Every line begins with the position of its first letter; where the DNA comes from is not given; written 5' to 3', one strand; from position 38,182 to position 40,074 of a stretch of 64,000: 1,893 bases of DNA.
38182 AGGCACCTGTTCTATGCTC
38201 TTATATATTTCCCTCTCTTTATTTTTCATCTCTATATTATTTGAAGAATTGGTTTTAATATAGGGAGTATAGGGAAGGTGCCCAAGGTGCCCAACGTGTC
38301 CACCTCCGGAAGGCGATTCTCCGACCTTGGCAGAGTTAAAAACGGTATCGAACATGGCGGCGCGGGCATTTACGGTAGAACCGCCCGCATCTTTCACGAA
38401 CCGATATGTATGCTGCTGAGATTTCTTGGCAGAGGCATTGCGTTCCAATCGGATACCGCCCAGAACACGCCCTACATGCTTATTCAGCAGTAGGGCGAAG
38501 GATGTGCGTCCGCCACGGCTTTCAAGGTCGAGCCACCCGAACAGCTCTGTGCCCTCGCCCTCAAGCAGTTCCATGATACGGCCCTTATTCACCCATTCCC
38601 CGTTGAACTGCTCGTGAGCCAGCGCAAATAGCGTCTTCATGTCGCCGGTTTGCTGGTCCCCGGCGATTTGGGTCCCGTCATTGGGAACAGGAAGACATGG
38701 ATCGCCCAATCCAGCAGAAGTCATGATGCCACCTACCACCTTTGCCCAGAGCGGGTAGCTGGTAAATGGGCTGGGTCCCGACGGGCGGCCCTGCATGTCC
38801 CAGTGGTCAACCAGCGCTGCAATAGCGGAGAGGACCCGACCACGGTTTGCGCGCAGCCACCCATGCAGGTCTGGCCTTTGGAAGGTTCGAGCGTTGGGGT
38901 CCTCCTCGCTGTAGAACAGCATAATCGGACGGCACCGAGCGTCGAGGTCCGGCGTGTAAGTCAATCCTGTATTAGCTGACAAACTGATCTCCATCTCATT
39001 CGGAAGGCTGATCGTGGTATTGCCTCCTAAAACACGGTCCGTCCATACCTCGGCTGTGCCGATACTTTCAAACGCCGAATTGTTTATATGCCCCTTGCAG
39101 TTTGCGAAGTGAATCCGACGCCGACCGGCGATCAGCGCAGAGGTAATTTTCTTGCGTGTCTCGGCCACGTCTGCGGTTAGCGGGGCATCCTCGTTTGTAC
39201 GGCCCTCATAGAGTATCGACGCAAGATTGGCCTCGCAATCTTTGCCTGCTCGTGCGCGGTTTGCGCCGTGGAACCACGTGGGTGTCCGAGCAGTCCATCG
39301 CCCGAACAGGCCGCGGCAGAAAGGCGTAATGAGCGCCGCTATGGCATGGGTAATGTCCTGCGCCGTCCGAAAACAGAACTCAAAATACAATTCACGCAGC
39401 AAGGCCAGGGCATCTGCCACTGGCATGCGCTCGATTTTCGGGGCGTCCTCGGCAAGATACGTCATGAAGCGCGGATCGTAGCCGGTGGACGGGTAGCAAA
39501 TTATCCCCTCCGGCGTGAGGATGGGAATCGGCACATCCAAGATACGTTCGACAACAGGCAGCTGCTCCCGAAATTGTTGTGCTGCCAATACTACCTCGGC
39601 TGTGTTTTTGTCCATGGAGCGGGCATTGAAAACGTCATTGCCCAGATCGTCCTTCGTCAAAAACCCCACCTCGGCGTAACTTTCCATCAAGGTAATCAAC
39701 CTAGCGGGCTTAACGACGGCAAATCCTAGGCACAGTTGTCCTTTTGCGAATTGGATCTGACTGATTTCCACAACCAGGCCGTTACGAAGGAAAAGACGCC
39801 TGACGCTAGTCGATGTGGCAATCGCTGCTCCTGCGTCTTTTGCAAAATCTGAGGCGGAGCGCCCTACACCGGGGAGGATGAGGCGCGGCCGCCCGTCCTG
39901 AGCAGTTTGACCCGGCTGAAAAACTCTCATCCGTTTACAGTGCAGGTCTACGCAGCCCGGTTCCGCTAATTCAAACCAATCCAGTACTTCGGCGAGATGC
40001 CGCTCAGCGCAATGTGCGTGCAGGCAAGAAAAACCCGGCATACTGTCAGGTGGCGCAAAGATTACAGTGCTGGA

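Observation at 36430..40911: Single 1493-aa polypeptide fusing PrimPol, a Zn motif, an uncharacterised ~500-aa core and a complete PolA (exo+pol)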

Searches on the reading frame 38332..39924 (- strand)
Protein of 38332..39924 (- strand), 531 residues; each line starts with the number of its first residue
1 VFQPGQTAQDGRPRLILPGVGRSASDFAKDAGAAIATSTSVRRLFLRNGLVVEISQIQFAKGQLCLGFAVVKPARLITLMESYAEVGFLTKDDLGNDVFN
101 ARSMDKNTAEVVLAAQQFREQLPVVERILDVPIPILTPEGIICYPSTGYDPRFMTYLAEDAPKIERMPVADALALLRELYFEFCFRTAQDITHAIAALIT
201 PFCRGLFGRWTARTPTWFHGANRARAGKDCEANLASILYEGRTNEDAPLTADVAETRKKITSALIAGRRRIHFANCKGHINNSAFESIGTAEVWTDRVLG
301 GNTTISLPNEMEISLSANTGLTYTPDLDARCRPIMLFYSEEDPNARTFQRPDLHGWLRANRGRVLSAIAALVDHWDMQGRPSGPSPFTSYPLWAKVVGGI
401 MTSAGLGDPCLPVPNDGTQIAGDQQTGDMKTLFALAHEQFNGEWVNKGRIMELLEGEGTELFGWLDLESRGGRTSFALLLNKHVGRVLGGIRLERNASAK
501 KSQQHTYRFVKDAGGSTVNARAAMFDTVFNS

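Call 37: search_solved_structures(query=A3, max_evalue=10, show_alignments=3)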
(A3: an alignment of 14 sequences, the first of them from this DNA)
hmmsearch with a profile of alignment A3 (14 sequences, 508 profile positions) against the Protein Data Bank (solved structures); distinct sequences matched with E-value up to 10: 1.
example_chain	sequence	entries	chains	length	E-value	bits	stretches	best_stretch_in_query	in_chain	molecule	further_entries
1wf3_A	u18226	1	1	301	1.6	10.5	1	230-285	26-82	GTP-binding protein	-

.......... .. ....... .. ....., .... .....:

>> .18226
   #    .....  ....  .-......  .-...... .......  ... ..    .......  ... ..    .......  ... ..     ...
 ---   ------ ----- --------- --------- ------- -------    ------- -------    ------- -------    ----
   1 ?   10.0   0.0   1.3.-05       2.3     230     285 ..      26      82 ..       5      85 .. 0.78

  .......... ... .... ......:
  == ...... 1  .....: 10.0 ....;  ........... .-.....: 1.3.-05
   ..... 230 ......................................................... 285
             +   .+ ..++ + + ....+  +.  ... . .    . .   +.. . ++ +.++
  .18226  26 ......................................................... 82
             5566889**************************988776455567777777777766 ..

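Call 41: predict_structure(alignment_id=A2)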
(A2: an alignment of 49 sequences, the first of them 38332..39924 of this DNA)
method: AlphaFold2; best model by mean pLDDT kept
length: 531 residues; sequences in the alignment: 49
mean_pLDDT: 89.9   pTM: 0.79
mean pLDDT of the five models: 89.9, 89.3, 88.6, 88.5, 88.1
residues with pLDDT >= 90: 401; 70-90: 91; 50-70: 18; < 50: 21
segments of 3 or more residues with pLDDT < 50: 419-422, 515-531
pLDDT, mean of each block of 10 residues (from residue 1): 89 93 95 85 86 89 89 95 94 94 97 97 95 97 96 96 98 97 94 98 95 96 91 96 93 94 92 94 93 88 87 93 88 91 72 94 98 98 94 98 98 66 74 95 96 81 87 92 90 92 91 54 35 35
secondary structure, 60 per line:
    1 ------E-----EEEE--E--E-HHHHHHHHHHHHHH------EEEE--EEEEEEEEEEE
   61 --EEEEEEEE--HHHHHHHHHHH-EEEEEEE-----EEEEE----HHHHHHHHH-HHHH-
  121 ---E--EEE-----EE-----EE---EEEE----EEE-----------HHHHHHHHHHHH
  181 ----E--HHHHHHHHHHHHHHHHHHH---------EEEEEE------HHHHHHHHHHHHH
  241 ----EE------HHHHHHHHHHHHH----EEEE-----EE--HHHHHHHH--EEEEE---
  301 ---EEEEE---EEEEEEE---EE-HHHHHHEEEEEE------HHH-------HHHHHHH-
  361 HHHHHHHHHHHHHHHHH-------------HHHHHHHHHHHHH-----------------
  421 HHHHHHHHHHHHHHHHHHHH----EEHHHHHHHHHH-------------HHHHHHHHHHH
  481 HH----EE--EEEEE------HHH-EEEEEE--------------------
elements in order: E13-16 H24-37 E44-47 E50-60 E63-70 H73-83 E85-91 E97-101 H106-114 H116-119 E127-129 E147-150 E155-157 H169-180 H188-206 E216-221 H228-240 H253-265 E270-273 H283-290 E293-297 E304-308 E312-318 H325-330 E331-336 H353-359 H361-377 H391-403 H421-440 H447-456 H470-482 E491-495 E506-511

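Call 43: fold_search(model_id=the predicted structure, library=pdb)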
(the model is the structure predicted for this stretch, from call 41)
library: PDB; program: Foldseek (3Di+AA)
matches with E <= 10: 886; with E <= 0.001: 104
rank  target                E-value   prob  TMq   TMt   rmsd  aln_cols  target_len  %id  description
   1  7pds_B                9.3e-08  1.00  0.40  0.46  11.1       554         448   10  The structure of PriRep1 with dsDNA (released 2022-07-13)
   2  7pds_F                1.7e-07  1.00  0.38  0.43  10.2       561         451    8  The structure of PriRep1 with dsDNA (released 2022-07-13)
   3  8wh0_D                2.0e-07  1.00  0.41  0.47   9.5       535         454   12  MPOX E5 hexamer ssDNA and AMP-PNP bound conformation (released 2024-10-09)
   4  7pds_C                2.0e-07  1.00  0.38  0.43   9.9       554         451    8  The structure of PriRep1 with dsDNA (released 2022-07-13)
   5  7pds_D                2.0e-07  1.00  0.39  0.44   9.6       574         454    8  The structure of PriRep1 with dsDNA (released 2022-07-13)
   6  9im1_A                2.7e-07  1.00  0.37  0.35  19.4       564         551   11  The Cryo-EM structure of MPXV E5 in complex with ssDNA in intermediate state 1 (released 2025-06-18)
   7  5dgk_A                2.7e-07  1.00  0.32  0.33  11.9       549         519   12  SCCmec type IV Cch - active helicase (released 2016-08-24)
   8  9im2_C                3.0e-07  1.00  0.45  0.36   8.8       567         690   12  The Cryo-EM structure of MPXV E5 in complex with ssDNA in intermediate state 3 (released 2025-06-18)
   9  9ilz_F                3.8e-07  1.00  0.39  0.38  17.7       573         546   12  The Cryo-EM structure of MPXV E5 in complex with ssDNA (released 2025-06-18)
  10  6lrb_D                4.3e-07  1.00  0.38  0.47  10.8       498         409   10  The A form apo structure of NrS-1 C terminal region-CTR (released 2020-04-08)
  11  7pds_A                5.0e-07  1.00  0.40  0.45  10.2       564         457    8  The structure of PriRep1 with dsDNA (released 2022-07-13)
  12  8wh6_D                5.0e-07  1.00  0.41  0.40  16.9       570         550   10  MPOX E5 hexamer ADP and ssDNA bound and clear primase domain conformation (released 2024-09-25)
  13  6lrb_A                5.0e-07  1.00  0.36  0.44  11.6       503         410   11  The A form apo structure of NrS-1 C terminal region-CTR (released 2020-04-08)
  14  7ola_A                5.6e-07  1.00  0.38  0.44   9.1       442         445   11  Structure of Primase-Helicase in SaPI5 (released 2022-07-13)
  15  6k9e_B                6.0e-07  1.00  0.35  0.43  12.8       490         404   12  The A form apo structure of NrS-1 C terminal region-CTR(305-718) (released 2020-06-17)
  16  5dgk_B                6.3e-07  1.00  0.32  0.33  12.4       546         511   12  SCCmec type IV Cch - active helicase (released 2016-08-24)
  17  7pds_E                6.7e-07  1.00  0.36  0.40  10.6       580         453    9  The structure of PriRep1 with dsDNA (released 2022-07-13)
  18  7ola_C                7.5e-07  1.00  0.40  0.48   8.5       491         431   10  Structure of Primase-Helicase in SaPI5 (released 2022-07-13)
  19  7ola_B                8.9e-07  1.00  0.34  0.39   8.5       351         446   12  Structure of Primase-Helicase in SaPI5 (released 2022-07-13)
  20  9ivf_C                9.4e-07  1.00  0.39  0.34  12.3       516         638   11  Structure of Full-Length AsfvPrimPol with polyT DNA (released 2025-12-24)
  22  6lrb_F                1.2e-06  1.00  0.36  0.44  12.6       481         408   10  The A form apo structure of NrS-1 C terminal region-CTR (released 2020-04-08)
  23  8wh0_B                1.2e-06  1.00  0.33  0.38   9.2       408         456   11  MPOX E5 hexamer ssDNA and AMP-PNP bound conformation (released 2024-10-09)
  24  6lrb_B                1.4e-06  1.00  0.37  0.45  11.0       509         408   10  The A form apo structure of NrS-1 C terminal region-CTR (released 2020-04-08)
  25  6k9e_A                1.6e-06  1.00  0.33  0.41  12.3       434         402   10  The A form apo structure of NrS-1 C terminal region-CTR(305-718) (released 2020-06-17)
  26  8iqi_A                1.6e-06  1.00  0.40  0.25  12.7       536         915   10  Structure of Full-Length AsfvPrimPol in Complex-Form (released 2023-07-26)
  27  9ivf_B                1.8e-06  1.00  0.40  0.34   8.4       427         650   12  Structure of Full-Length AsfvPrimPol with polyT DNA (released 2025-12-24)
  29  6k9e_C                2.4e-06  1.00  0.35  0.43  12.4       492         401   11  The A form apo structure of NrS-1 C terminal region-CTR(305-718) (released 2020-06-17)
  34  7ola_F                3.1e-06  1.00  0.32  0.45   9.2       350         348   12  Structure of Primase-Helicase in SaPI5 (released 2022-07-13)
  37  9ivf_A                3.6e-06  1.00  0.44  0.38  10.6       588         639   10  Structure of Full-Length AsfvPrimPol with polyT DNA (released 2025-12-24)
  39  8iqi_C                3.8e-06  1.00  0.42  0.27  13.2       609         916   10  Structure of Full-Length AsfvPrimPol in Complex-Form (released 2023-07-26)
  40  7ola_D                4.5e-06  1.00  0.35  0.46   8.1       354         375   10  Structure of Primase-Helicase in SaPI5 (released 2022-07-13)
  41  8hwh_D                4.5e-06  1.00  0.36  0.48   8.1       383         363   11  Cryo-EM Structure of D5 Apo-ssDNA form (released 2024-01-10)
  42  8hwh_C                4.8e-06  1.00  0.34  0.46   9.4       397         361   10  Cryo-EM Structure of D5 Apo-ssDNA form (released 2024-01-10)
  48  8hwh_A                6.4e-06  1.00  0.34  0.47   8.5       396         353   12  Cryo-EM Structure of D5 Apo-ssDNA form (released 2024-01-10)
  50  8apl_A                8.9e-06  1.00  0.43  0.49   9.2       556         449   11  Vaccinia virus DNA helicase D5 residues 323-785 hexamer with bound DNA processed in C6 (released 2022-11-09)
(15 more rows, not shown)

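Call 64: search_protein_representatives(protein=window:38332-39924:-)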
Query: 531 residues. Proteins with E-value up to 0.001 (for the whole library): 13821; up to 1e-10: 8012; up to 1e-30: 517. The best 150 are listed.
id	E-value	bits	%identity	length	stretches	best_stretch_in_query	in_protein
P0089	1.8e-189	647.2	55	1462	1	1-530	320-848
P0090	1.4e-181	621.2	57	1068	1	4-511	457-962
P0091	2.4e-145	501.6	48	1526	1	1-515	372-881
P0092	6.3e-139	480.4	47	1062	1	2-508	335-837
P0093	4.1e-134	464.5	46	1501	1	2-510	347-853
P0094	7.9e-133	460.3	47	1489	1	3-514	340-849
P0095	8.8e-133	460.2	46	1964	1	1-511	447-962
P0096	2.4e-130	452.1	45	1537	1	2-500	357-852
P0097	7.3e-130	450.5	46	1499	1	1-512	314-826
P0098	8.6e-130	450.3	47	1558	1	8-515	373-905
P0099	2.8e-129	448.6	44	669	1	8-513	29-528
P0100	7.5e-127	440.6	45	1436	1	6-501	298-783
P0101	1.7e-126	439.4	45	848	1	8-513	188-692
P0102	3.0e-126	438.6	46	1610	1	1-513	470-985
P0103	1.8e-125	436.0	49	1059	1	109-526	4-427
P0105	2.7e-121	422.3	45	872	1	10-517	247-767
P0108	4.9e-118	411.5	42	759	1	12-513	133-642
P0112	3.3e-117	408.8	41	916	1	5-522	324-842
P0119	7.2e-116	404.4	44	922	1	16-510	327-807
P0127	6.4e-113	394.6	41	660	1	9-513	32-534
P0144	2.6e-109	382.7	43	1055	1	11-510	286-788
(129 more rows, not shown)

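Call 65: search_protein_families(library=pfam, proteins=[P0099, P0101, P0105, P0108, P0112, P0119, P0095, P0090, P0127, P0144], max_evalue=0.01)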
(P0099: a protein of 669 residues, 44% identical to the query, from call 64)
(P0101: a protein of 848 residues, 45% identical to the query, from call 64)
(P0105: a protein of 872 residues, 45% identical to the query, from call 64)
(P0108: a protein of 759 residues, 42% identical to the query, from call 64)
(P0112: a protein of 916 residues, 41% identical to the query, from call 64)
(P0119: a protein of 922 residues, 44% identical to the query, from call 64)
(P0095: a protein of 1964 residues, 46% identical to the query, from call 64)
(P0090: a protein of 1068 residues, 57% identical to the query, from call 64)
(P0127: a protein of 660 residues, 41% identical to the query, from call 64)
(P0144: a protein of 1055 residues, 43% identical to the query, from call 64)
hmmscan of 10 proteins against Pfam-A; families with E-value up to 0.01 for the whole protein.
P0099 (669 aa): 0 families

P0101 (848 aa): 0 families

P0105 (872 aa): 4 families
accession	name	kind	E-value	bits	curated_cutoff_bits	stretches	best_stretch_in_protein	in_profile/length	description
PF13155.12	Toprim_2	-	6.4e-12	46.1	22.1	1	124-214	1-87/88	Toprim-like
PF01751.28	Toprim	-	3.1e-05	24.5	23.1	1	124-191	3-81/96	Toprim domain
PF13662.12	Toprim_4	-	5e-05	23.9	25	1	123-186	3-70/85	Toprim domain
PF13362.12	Toprim_3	-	0.0055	17.6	27.2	0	124-190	3-67/95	Toprim domain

P0108 (759 aa): 0 families

P0112 (916 aa): 1 family
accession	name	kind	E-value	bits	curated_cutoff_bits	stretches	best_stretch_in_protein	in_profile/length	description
PF09250.16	Prim-Pol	-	9.6e-09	36.3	22.8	1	23-166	6-146/158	Bifunctional DNA primase/polymerase, N-terminal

P0119 (922 aa): 1 family
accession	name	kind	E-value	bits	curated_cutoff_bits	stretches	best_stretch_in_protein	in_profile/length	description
PF12965.13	DUF3854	-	0.00045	20.6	23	1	98-196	13-122/130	Domain of unknown function (DUF3854)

P0095 (1964 aa): 3 families
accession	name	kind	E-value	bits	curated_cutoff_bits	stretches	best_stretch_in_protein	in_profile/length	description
PF00476.26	DNA_pol_A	-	1.8e-74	251.4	34.3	2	1265-1459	2-213/381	DNA polymerase family A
PF01612.26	DNA_pol_A_exo1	-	1e-18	68.2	23.6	1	1061-1234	4-173/173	3'-5' exonuclease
PF09250.16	Prim-Pol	-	2.2e-12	48.1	22.8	1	140-303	3-148/158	Bifunctional DNA primase/polymerase, N-terminal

P0090 (1068 aa): 1 family
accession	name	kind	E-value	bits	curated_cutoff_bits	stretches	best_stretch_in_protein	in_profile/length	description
PF12965.13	DUF3854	-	5.2e-14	52.7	23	1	186-302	12-129/130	Domain of unknown function (DUF3854)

P0127 (660 aa): 0 families

P0144 (1055 aa): 2 families
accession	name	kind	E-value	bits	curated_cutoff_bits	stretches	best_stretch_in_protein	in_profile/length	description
PF09250.16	Prim-Pol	-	1.8e-12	48.4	22.8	1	23-146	19-152/158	Bifunctional DNA primase/polymerase, N-terminal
PF01807.25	Zn_ribbon_DnaG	-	0.00062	20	24.9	1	183-248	10-74/98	CHC2 zinc finger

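Call 74: find_encoding_contigs(protein=P0089, flank=10000, max_places=2)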
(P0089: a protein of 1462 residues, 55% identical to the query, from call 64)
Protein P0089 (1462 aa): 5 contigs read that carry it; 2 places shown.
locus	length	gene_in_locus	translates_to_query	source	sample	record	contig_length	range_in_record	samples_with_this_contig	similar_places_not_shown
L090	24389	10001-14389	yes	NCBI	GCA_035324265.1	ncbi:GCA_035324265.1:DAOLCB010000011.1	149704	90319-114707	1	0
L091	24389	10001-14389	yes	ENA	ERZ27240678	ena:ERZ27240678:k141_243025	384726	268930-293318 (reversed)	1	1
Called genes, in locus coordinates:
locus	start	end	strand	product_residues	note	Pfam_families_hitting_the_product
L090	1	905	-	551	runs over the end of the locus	-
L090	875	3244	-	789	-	-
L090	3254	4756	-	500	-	PF12161:HsdM_N, PF02384:N6_Mtase, PF01170:UPF0020 (weak)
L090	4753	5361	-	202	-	PF01420:Methylase_S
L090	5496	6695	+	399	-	-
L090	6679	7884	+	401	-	-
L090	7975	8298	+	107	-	-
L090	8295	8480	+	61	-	-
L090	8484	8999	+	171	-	-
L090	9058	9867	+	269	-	-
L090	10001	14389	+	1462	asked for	PF09250:Prim-Pol, PF01612:DNA_pol_A_exo1, PF00476:DNA_pol_A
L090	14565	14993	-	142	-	-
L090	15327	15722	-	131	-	-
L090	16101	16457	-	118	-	PF00453:Ribosomal_L20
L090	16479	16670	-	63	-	PF01632:Ribosomal_L35p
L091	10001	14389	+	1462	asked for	PF09250:Prim-Pol, PF01612:DNA_pol_A_exo1, PF00476:DNA_pol_A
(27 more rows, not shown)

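Call 84: find_related_loci(query=A5, collection=metagenome_contigs, flank=6000)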
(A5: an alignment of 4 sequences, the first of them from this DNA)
Query A5 (515 aa) in metagenome_contigs; peptide patterns used: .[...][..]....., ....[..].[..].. (x = any residue, [..] = any of these).
190 stretches matched a pattern; 40 encode a relative of the query (tblastn E <= 1e-3); 40 distinct loci.
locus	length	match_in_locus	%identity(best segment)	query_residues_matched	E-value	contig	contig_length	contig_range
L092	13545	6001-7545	91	1-515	0e+0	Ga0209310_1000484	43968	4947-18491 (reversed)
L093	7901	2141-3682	42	4-513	2e-128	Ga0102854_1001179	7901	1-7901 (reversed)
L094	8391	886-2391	42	3-503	4e-126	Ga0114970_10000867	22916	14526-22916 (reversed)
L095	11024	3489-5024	42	2-511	6e-126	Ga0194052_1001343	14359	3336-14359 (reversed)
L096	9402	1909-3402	42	5-498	1e-122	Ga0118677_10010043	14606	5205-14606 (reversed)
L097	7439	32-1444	42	39-505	6e-117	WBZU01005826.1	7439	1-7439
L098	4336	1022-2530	41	2-503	1e-117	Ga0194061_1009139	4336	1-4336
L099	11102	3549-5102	41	8-505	6e-114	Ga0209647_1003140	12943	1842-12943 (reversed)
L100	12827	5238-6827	39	5-511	2e-111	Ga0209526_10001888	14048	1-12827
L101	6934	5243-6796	40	8-505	1e-111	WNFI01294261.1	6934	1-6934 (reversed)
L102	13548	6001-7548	39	8-508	2e-110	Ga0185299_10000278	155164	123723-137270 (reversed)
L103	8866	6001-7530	40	8-505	3e-110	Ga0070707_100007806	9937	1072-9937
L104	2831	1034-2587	39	8-505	6e-114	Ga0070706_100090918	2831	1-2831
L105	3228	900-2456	39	5-507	2e-109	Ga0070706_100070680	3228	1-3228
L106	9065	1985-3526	40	6-505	2e-106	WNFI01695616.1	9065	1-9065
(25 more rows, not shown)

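Call 95: find_related_loci(query=A5, collection=viral_contigs, flank=8000)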
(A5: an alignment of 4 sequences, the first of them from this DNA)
Query A5 (515 aa) in viral_contigs; peptide patterns used: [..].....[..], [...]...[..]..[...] (x = any residue, [..] = any of these).
52 stretches matched a pattern, but none encodes a relative of the query by tblastn (E <= 1e-3).
